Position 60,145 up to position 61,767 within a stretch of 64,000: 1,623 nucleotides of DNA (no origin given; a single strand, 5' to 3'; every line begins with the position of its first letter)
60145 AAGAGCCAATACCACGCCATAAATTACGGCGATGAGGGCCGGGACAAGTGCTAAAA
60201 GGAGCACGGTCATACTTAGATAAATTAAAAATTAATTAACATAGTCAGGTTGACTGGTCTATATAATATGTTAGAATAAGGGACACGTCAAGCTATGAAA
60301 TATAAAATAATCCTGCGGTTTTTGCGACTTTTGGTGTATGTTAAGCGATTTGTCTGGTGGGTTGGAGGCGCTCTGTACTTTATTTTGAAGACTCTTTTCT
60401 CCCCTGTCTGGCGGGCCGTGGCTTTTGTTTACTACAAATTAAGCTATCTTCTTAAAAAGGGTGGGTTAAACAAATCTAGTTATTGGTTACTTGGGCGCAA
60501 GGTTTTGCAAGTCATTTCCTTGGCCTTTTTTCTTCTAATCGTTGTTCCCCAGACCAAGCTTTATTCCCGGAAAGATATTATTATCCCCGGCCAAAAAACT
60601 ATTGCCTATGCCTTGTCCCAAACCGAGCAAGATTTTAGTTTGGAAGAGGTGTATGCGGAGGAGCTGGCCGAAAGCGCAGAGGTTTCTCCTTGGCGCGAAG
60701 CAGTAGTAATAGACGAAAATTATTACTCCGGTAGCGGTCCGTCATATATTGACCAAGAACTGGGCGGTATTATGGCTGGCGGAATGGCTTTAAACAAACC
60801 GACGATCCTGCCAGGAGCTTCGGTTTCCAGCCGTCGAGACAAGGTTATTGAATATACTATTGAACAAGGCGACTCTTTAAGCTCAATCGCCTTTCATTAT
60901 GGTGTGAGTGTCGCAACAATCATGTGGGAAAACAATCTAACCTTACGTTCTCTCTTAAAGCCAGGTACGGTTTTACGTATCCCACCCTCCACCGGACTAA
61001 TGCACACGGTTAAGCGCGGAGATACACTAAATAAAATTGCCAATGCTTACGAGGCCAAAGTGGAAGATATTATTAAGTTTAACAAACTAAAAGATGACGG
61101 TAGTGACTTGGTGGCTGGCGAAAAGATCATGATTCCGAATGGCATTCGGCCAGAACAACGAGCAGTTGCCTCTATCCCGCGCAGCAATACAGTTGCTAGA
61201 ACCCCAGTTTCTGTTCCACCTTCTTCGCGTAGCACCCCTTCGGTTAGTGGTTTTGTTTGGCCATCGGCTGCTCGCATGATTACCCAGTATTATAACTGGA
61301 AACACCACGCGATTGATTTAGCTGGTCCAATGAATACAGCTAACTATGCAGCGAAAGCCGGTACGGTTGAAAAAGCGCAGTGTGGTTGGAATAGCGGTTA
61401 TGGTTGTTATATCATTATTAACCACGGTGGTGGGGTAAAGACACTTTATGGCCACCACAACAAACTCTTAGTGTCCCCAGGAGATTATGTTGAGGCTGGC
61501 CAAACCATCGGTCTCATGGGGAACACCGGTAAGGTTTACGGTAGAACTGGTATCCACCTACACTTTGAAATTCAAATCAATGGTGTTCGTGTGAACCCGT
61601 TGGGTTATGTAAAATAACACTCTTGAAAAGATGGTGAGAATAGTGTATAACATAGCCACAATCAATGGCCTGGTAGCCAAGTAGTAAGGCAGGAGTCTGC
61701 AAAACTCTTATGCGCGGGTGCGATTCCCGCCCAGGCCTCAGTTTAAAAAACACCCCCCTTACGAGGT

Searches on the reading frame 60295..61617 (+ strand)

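Call 48: search_protein_families(library=pfam, proteins=[window:60295-61617:+], max_evalue=1)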
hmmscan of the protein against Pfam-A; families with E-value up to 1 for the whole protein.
window:60295-61617:+ (440 aa): 8 families
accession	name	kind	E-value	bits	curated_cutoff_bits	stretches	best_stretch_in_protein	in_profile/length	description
PF01551.29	Peptidase_M23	-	8.2e-28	96.9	28.7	1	336-435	2-96/96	Peptidase family M23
PF01476.26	LysM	-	8.3e-25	86.9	20.9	2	187-230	1-43/43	LysM domain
PF23473.1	LysM3_LYK4_5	-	4.4e-09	36.7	29.3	2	186-230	4-47/48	LYK4/5 LysM3 domain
PF23446.1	LysM1_NFP_LYK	-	3.1e-05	25.2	36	1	244-281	17-54/60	NFP/LYK LysM1 domain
PF23577.1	LysM_RLK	-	0.0016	18.9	27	0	240-263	6-29/44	LysM domain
PF13443.12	HTH_26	-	0.14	12.9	22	1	241-263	39-61/63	Cro/C1-type HTH DNA-binding domain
PF23462.1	LysM3_NFP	-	0.19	12.7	28.1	0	242-266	10-33/48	NFP LysM3 domain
PF13375.12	RnfC_N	-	0.23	11.9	25.6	1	385-409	38-62/101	RnfC Barrel sandwich hybrid domain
